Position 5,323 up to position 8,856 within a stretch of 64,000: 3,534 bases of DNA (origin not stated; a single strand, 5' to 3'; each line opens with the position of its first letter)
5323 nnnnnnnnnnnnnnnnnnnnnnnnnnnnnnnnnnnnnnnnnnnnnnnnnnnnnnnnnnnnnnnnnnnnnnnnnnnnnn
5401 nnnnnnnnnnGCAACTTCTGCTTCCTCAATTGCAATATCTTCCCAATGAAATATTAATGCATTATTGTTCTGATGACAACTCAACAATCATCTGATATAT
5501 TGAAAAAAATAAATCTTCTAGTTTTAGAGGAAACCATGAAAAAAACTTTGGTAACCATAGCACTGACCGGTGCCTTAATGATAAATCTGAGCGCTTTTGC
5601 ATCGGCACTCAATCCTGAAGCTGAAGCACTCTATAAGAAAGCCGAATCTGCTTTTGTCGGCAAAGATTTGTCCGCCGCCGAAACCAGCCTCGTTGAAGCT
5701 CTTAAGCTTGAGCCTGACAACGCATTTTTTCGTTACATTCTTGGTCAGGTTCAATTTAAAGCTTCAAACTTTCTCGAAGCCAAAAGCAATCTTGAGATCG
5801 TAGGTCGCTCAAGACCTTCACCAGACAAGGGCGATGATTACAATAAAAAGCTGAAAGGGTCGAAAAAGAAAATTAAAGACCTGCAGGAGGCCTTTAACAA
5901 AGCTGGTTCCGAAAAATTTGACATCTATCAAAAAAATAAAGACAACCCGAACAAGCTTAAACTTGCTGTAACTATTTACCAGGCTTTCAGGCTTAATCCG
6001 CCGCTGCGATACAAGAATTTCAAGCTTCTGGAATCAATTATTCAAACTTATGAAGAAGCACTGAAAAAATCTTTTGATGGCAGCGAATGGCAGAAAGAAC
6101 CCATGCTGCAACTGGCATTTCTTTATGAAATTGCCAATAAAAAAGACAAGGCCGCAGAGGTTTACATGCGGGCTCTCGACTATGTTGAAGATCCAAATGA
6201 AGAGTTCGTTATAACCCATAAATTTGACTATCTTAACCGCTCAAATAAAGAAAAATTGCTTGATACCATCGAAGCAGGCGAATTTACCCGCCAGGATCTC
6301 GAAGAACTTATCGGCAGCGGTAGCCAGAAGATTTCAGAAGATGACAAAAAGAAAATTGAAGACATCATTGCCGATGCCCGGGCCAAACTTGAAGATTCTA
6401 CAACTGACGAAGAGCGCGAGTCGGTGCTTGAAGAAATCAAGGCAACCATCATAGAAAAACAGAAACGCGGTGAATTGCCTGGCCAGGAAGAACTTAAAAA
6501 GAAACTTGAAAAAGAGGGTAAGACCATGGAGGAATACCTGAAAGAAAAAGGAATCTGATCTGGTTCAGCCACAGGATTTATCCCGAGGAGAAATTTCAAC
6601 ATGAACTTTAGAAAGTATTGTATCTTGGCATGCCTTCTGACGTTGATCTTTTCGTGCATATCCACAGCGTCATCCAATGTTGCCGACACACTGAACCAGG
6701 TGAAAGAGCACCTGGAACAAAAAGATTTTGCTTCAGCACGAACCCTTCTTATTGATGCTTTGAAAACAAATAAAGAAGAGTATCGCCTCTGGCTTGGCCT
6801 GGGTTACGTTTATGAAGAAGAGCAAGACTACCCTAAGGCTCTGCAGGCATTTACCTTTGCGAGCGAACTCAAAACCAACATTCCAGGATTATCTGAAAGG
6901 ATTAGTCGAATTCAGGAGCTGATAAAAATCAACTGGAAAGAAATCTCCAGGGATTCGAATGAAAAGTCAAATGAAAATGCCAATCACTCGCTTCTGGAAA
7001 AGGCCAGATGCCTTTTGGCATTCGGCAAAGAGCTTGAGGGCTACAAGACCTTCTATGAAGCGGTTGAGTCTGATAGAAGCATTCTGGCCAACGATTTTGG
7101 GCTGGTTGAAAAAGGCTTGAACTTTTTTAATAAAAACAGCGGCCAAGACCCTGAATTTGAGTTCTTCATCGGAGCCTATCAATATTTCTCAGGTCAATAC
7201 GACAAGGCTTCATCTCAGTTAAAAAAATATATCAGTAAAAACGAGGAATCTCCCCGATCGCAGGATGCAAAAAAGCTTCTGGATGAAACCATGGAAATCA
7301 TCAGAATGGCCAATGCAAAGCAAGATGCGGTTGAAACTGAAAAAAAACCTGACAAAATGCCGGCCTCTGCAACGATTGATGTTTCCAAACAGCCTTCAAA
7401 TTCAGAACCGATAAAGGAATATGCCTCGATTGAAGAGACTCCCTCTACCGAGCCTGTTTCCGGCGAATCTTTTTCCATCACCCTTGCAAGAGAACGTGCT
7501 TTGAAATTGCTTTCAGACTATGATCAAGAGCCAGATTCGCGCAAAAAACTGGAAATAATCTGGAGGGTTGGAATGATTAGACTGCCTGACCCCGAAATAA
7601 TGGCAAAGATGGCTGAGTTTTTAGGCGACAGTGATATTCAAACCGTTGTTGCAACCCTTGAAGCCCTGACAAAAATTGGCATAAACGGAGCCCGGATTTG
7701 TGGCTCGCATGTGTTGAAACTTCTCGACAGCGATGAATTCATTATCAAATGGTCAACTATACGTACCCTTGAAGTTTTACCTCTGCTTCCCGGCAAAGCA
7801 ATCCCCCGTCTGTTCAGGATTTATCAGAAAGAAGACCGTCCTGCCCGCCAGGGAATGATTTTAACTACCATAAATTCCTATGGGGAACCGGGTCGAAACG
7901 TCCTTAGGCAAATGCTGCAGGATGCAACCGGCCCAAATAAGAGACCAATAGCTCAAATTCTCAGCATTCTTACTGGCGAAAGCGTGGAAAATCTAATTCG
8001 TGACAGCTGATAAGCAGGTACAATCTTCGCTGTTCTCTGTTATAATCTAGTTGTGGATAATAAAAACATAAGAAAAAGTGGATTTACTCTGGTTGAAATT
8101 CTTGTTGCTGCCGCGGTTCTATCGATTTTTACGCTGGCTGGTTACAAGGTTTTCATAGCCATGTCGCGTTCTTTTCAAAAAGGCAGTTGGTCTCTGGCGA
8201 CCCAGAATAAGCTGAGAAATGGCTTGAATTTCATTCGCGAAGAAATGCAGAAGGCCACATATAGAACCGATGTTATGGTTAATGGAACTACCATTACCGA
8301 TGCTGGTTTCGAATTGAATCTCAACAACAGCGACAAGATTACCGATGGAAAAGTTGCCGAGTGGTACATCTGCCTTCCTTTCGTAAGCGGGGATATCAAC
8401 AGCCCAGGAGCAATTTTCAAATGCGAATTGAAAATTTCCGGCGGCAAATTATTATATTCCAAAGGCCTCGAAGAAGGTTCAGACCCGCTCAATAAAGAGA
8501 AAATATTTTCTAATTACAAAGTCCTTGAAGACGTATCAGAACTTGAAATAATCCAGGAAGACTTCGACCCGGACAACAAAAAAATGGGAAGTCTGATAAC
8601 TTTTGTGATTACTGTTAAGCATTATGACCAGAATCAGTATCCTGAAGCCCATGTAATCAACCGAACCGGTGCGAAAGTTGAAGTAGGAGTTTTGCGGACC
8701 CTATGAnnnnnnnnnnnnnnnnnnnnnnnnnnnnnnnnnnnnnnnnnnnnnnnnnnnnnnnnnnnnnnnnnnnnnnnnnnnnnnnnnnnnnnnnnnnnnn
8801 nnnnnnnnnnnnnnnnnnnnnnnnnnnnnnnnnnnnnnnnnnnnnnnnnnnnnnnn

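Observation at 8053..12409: Orphan minor-pseudopilin cassette ending in an 861-aa secreted protein (PilY1-like position)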

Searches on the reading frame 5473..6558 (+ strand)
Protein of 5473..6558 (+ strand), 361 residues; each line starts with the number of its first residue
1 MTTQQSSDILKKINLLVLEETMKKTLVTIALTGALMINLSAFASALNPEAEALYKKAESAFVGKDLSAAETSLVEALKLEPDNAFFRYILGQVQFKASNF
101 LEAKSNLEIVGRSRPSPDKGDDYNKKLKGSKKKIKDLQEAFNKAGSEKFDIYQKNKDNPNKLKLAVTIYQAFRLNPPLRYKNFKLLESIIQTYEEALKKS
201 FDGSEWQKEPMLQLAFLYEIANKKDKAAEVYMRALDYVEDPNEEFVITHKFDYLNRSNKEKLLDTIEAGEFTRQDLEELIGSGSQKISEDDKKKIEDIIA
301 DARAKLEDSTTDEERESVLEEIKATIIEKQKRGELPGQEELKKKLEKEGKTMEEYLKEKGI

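Call 3: search_protein_families(library=pfam, proteins=[window:5473-6558:+], max_evalue=1)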
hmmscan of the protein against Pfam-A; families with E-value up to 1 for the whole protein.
window:5473-6558:+ (361 aa): 13 families
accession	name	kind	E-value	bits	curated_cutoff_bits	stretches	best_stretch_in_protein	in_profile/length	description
PF07719.23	TPR_2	-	2.2e-06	27.8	27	2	50-83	1-34/34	Tetratricopeptide repeat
PF13428.12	TPR_14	-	0.00017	22.4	23.5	0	51-92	2-43/44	Tetratricopeptide repeat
PF13432.12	TPR_16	-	0.00036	21.4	32.7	1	54-103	1-50/65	Tetratricopeptide repeat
PF14559.12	TPR_19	-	0.0022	18.7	25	1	64-108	5-49/68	Tetratricopeptide repeat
PF00515.34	TPR_1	-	0.0041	17.3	27.8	1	50-83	1-34/34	Tetratricopeptide repeat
PF13414.12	TPR_11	-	0.0074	16.4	26.8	1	66-96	10-40/42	TPR repeat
PF13431.12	TPR_17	-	0.011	16.4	24.4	1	75-103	4-32/34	Tetratricopeptide repeat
PF06570.16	DUF1129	-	0.012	15.7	29.1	1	293-334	4-46/207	Protein of unknown function (DUF1129)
PF12895.13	ANAPC3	-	0.024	15.4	27.2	1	44-108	17-80/82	Anaphase-promoting complex, cyclosome, subunit 3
PF13181.12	TPR_8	-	0.027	15.1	25.7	1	212-236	5-29/34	Tetratricopeptide repeat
PF13424.12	TPR_12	-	0.034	14.8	30.1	1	190-237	23-74/77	Tetratricopeptide repeat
PF13174.12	TPR_6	-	0.094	13.9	26.3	0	51-82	1-32/33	Tetratricopeptide repeat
PF20649.3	COG5_C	-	0.1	13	24.7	1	135-226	23-86/186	Conserved oligomeric Golgi complex subunit 5, C-terminal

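Call 40: search_protein_families(library=ncbifam, proteins=[window:5473-6558:+], max_evalue=1)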
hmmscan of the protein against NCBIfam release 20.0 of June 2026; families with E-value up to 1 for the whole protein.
window:5473-6558:+ (361 aa): 8 families
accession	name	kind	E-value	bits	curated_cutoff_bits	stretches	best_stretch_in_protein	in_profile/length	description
TIGR02917.1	PEP_TPR_lipo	equivalog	7.8e-06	24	312.2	2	51-110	228-287/899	XrtA/PEP-CTERM system TPR-repeat protein PrsT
NF007302.0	PRK09782.1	equivalog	0.0014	16.6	1223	1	44-109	606-671/990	phage receptor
NF040959.1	MamA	equivalog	0.0032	16.9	200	1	43-108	64-129/204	magnetosome protein MamA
NF047715.1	LIC12298_fam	subfamily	0.028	14.9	100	1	322-358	6-43/70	LIC12298 family protein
NF010473.0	PRK13898.1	equivalog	0.037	12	1050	1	223-301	482-553/801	type IV secretion system ATPase VirB4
TIGR02521.1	type_IV_pilW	equivalog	0.039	13.5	154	0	197-237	54-94/234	type IV pilus biogenesis/stability protein PilW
TIGR02795.1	tol_pal_ybgF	equivalog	0.084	13.5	90.1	0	51-139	3-94/119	tol-pal system protein YbgF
NF001851.0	PRK00571.2-4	equivalog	0.16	12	131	1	284-323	84-123/135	F0F1 ATP synthase subunit epsilon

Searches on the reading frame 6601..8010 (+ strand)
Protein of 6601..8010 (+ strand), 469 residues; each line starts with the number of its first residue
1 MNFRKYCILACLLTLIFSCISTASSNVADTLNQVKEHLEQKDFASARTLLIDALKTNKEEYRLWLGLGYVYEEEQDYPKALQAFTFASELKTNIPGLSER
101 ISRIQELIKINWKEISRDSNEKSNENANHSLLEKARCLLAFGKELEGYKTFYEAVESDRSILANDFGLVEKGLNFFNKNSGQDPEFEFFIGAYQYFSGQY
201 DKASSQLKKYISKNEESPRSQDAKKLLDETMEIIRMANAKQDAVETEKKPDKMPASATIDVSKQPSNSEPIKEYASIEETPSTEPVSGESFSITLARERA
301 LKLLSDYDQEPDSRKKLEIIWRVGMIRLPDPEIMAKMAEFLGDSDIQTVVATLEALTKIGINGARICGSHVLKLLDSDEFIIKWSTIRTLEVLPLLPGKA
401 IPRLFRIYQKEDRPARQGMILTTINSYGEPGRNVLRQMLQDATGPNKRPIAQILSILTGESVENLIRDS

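Call 3: search_protein_families(library=pfam, proteins=[window:6601-8010:+], max_evalue=1)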
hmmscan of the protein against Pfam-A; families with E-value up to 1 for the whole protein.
window:6601-8010:+ (469 aa): 19 families
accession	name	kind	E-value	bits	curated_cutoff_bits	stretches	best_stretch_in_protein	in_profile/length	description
PF13432.12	TPR_16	-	2.9e-09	37.6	32.7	1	32-84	2-54/65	Tetratricopeptide repeat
PF14559.12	TPR_19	-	3.1e-07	31.1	25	1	38-83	2-47/68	Tetratricopeptide repeat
PF13646.12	HEAT_2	-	9.9e-05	23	27.7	0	371-445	4-77/88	HEAT repeats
PF25063.1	ARM_TT21_C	-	0.00013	22.3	35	1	37-91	105-159/209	Tetratricopeptide repeat protein 21 C-terminal ARM domain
PF13428.12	TPR_14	-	0.00018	22.3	23.5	1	35-69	9-43/44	Tetratricopeptide repeat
PF00515.34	TPR_1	-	0.0005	20.2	27.8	1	62-90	2-30/34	Tetratricopeptide repeat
PF07719.23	TPR_2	-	0.00071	20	27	1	62-84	2-24/34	Tetratricopeptide repeat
PF13424.12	TPR_12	-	0.0012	19.4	30.1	1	62-96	4-38/77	Tetratricopeptide repeat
PF23914.1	TPR_CcmH_CycH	-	0.0029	17.9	42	1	39-88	99-148/158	Cytochrome c-type biogenesis protein H TPR domain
PF25062.1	ARM_TT21_N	-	0.023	14.9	40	0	39-101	148-209/222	Tetratricopeptide repeat protein 21 N-terminal ARM repeat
PF13174.12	TPR_6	-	0.03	15.4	26.3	0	65-84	4-23/33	Tetratricopeptide repeat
PF22860.2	DUF7017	-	0.081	13.4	27.5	1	32-76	6-50/141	Domain of unknown function (DUF7017)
PF25422.1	DUF7892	-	0.18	11.6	27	1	313-345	118-150/159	Domain of unknown function (DUF7892)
PF13371.12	TPR_9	-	0.19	12.2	35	0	195-226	40-71/73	Tetratricopeptide repeat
PF13431.12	TPR_17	-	0.2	12.4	24.4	1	52-82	4-34/34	Tetratricopeptide repeat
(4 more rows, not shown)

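Call 40: search_protein_families(library=ncbifam, proteins=[window:6601-8010:+], max_evalue=1)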
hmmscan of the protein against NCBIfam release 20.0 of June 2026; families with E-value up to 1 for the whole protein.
window:6601-8010:+ (469 aa): 10 families
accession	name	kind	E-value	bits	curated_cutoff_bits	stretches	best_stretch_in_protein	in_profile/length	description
NF040959.1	MamA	equivalog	4.4e-07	29.5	200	1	36-93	114-171/204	magnetosome protein MamA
TIGR02521.1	type_IV_pilW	equivalog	9.6e-07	28.6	154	1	36-93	40-97/234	type IV pilus biogenesis/stability protein PilW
TIGR02552.1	LcrH_SycD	equivalog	4.3e-05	23.3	104.8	1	38-95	29-86/136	SycD/LcrH family type III secretion system chaperone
TIGR02917.1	PEP_TPR_lipo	equivalog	0.00015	19.8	312.2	1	24-105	564-645/899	XrtA/PEP-CTERM system TPR-repeat protein PrsT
TIGR02795.1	tol_pal_ybgF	equivalog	0.0035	17.9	90.1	1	180-237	35-90/119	tol-pal system protein YbgF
NF033920.0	C39_PA2778_fam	equivalog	0.018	14.4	150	1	29-91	158-220/255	PA2778 family cysteine peptidase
NF033758.1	gliding_GltE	equivalog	0.04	12.9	225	1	35-92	196-321/411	adventurous gliding motility TPR repeat lipoprotein GltE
TIGR03302.1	OM_YfiO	subfamily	0.064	12.7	81.4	0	4-83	2-92/239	outer membrane protein assembly factor BamD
NF058505.1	phyc_lyase_CpeY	equivalog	0.082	11.5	600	1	327-421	78-168/419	C-phycoerythrin alpha-cysteine-82 phycoerythrobilin lyase CpeY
NF007692.0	PRK10370.1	equivalog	0.095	12.3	306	1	7-93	30-113/206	heme lyase NrfEFG subunit NrfG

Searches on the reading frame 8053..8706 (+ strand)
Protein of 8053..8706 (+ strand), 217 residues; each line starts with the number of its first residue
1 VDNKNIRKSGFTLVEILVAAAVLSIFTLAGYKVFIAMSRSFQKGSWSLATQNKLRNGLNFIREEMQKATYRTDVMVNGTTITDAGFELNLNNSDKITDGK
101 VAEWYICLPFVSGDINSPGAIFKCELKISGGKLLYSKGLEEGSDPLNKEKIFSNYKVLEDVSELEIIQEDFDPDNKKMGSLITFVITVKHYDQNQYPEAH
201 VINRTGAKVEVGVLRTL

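Call 3: search_protein_families(library=pfam, proteins=[window:8053-8706:+], max_evalue=1)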
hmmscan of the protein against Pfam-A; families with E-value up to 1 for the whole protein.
window:8053-8706:+ (217 aa): 2 families
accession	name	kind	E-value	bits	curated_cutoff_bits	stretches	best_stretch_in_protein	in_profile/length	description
PF07963.17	N_methyl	-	4.5e-07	29.6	21.2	1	7-30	3-26/27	Prokaryotic N-terminal methylation motif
PF16767.10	KinB_sensor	-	0.09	13.7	27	1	29-68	72-111/122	Sensor domain of alginate biosynthesis sensor protein KinB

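Call 28: search_solved_structures(query=A2, max_evalue=10)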
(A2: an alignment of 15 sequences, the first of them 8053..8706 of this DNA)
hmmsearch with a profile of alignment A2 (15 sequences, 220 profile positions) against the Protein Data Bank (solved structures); distinct sequences matched with E-value up to 10: 6.
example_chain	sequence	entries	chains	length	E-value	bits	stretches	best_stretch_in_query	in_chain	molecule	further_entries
9egp_A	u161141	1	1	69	0.0014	21.3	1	5-41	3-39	Geopilin domain 1 protein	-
7tgg_A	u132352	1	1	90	0.0039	19.9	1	3-40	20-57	Geopilin domain 1 protein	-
9laa_A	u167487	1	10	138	0.042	16.5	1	5-41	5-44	Type IV pilin protein PilA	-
8tum_e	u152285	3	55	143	0.29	13.7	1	13-86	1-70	Type IV major pilin protein PilA | Pilin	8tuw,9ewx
5y6q_B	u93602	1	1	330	0.61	12.7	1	170-200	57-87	Aldehyde oxidase medium subunit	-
2mbl_A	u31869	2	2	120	0.87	12.2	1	147-200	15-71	Top7 Fold Protein Top7m13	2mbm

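Call 40: search_protein_families(library=ncbifam, proteins=[window:8053-8706:+], max_evalue=1)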
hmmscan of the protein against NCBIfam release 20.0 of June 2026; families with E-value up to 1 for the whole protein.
window:8053-8706:+ (217 aa): 12 families
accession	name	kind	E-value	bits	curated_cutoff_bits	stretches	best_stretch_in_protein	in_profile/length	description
NF007848.0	PRK10557.1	equivalog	8.7e-07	28.4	120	1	3-73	5-75/192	prepilin peptidase-dependent protein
TIGR02532.1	IV_pilin_GFxxxE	domain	3e-06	26.8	16.3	1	9-30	2-23/24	prepilin-type N-terminal cleavage/methylation domain-containing protein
TIGR01711.1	gspJ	equivalog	8.2e-05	22.5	64.85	1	10-72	2-64/192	type II secretion system minor pseudopilin GspJ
NF038304.1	EPS_HpsC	equivalog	0.00046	19.9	200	1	5-73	17-85/318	hormogonium polysaccharide secretion pseudopilin HpsC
NF007800.0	PRK10506.1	equivalog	0.0015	18.4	158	1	3-39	3-39/163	prepilin peptidase-dependent protein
NF041002.1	pilin_ComGF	equivalog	0.004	17.4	80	1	9-70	2-61/139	competence type IV pilus minor pilin ComGF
TIGR02523.1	type_IV_pilV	equivalog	0.0041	17.6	52.2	1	9-82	2-75/139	type IV pilus modification protein PilV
TIGR01707.1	gspI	equivalog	0.0064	17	44.35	1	10-43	1-31/101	type II secretion system minor pseudopilin GspI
TIGR02599.1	TIGR02599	subfamily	0.0066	15.7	256.5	1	10-69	1-60/361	Verru_Chthon cassette protein C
NF040982.1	ComGD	equivalog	0.053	13.9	70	1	9-30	2-23/139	competence type IV pilus minor pilin ComGD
NF006453.0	PRK08808.1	equivalog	0.064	12.3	295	1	6-68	4-66/211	type II secretion system protein J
NF041013.1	T4P_ComGE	equivalog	0.13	12.3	49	1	9-28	4-23/83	competence type IV pilus minor pilin ComGE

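Call 82: search_protein_families(library=pfam, alignment_id=A2, max_evalue=0.1)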
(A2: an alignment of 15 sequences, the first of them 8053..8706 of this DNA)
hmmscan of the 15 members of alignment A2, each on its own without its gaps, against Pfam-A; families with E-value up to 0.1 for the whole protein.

A. member 1, window:8053-8706:+ (217 aa): 2 families
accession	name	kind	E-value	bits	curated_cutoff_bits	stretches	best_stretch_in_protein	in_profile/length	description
PF07963.17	N_methyl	-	4.5e-07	29.6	21.2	1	7-30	3-26/27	Prokaryotic N-terminal methylation motif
PF16767.10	KinB_sensor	-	0.09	13.7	27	0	29-68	72-111/122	Sensor domain of alginate biosynthesis sensor protein KinB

B. families by the number of members that match (of 15 scanned): 8 families
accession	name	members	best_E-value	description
PF07963.17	N_methyl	15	6.1e-08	Prokaryotic N-terminal methylation motif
PF17357.7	FIT1_2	3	0.013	Facilitor Of iron transport 1 and 2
PF23619.1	Ig_VWA7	1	0.0086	VWA7 Ig-like domain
PF14345.11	GDYXXLXY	1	0.017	GDYXXLXY protein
PF15601.11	Imm70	1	0.044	Immunity protein 70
PF07379.16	DUF1494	1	0.085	Protein of unknown function (DUF1494)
PF16767.10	KinB_sensor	1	0.09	Sensor domain of alginate biosynthesis sensor protein KinB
PF14338.12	Mrr_N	1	0.093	Mrr N-terminal domain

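Call 97: search_protein_families(library=ncbifam, alignment_id=A2, max_evalue=0.01)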
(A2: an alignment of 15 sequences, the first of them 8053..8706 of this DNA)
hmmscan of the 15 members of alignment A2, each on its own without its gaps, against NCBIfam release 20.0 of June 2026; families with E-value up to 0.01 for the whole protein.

A. member 1, window:8053-8706:+ (217 aa): 9 families
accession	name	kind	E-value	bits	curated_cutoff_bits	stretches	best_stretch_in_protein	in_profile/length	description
NF007848.0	PRK10557.1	equivalog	8.7e-07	28.4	120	1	3-73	5-75/192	prepilin peptidase-dependent protein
TIGR02532.1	IV_pilin_GFxxxE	domain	3e-06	26.8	16.3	1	9-30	2-23/24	prepilin-type N-terminal cleavage/methylation domain-containing protein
TIGR01711.1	gspJ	equivalog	8.2e-05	22.5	64.85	1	10-72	2-64/192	type II secretion system minor pseudopilin GspJ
NF038304.1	EPS_HpsC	equivalog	0.00046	19.9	200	1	5-73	17-85/318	hormogonium polysaccharide secretion pseudopilin HpsC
NF007800.0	PRK10506.1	equivalog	0.0015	18.4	158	1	3-39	3-39/163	prepilin peptidase-dependent protein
NF041002.1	pilin_ComGF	equivalog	0.004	17.4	80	1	9-70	2-61/139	competence type IV pilus minor pilin ComGF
TIGR02523.1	type_IV_pilV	equivalog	0.0041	17.6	52.2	1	9-82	2-75/139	type IV pilus modification protein PilV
TIGR01707.1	gspI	equivalog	0.0064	17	44.35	0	10-43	1-31/101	type II secretion system minor pseudopilin GspI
TIGR02599.1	TIGR02599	subfamily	0.0066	15.7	256.5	1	10-69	1-60/361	Verru_Chthon cassette protein C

B. families by the number of members that match (of 15 scanned): 14 families
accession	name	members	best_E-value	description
NF007848.0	PRK10557.1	15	8.7e-07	prepilin peptidase-dependent protein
TIGR01711.1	gspJ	11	1.2e-06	type II secretion system minor pseudopilin GspJ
TIGR02532.1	IV_pilin_GFxxxE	9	1.2e-07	prepilin-type N-terminal cleavage/methylation domain-containing protein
TIGR02599.1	TIGR02599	8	2.5e-05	Verru_Chthon cassette protein C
NF007800.0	PRK10506.1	7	0.00026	prepilin peptidase-dependent protein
NF041002.1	pilin_ComGF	7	0.00084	competence type IV pilus minor pilin ComGF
NF006453.0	PRK08808.1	6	0.00066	type II secretion system protein J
NF038304.1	EPS_HpsC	4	0.00046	hormogonium polysaccharide secretion pseudopilin HpsC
NF040999.1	pilin_ComGC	3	0.003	competence type IV pilus major pilin ComGC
NF041013.1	T4P_ComGE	2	0.0042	competence type IV pilus minor pilin ComGE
NF041775.1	typeIV_PilA_Myxo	1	0.0031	type IV pilin protein PilA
TIGR02523.1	type_IV_pilV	1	0.0041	type IV pilus modification protein PilV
TIGR01707.1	gspI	1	0.0064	type II secretion system minor pseudopilin GspI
NF040982.1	ComGD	1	0.0077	competence type IV pilus minor pilin ComGD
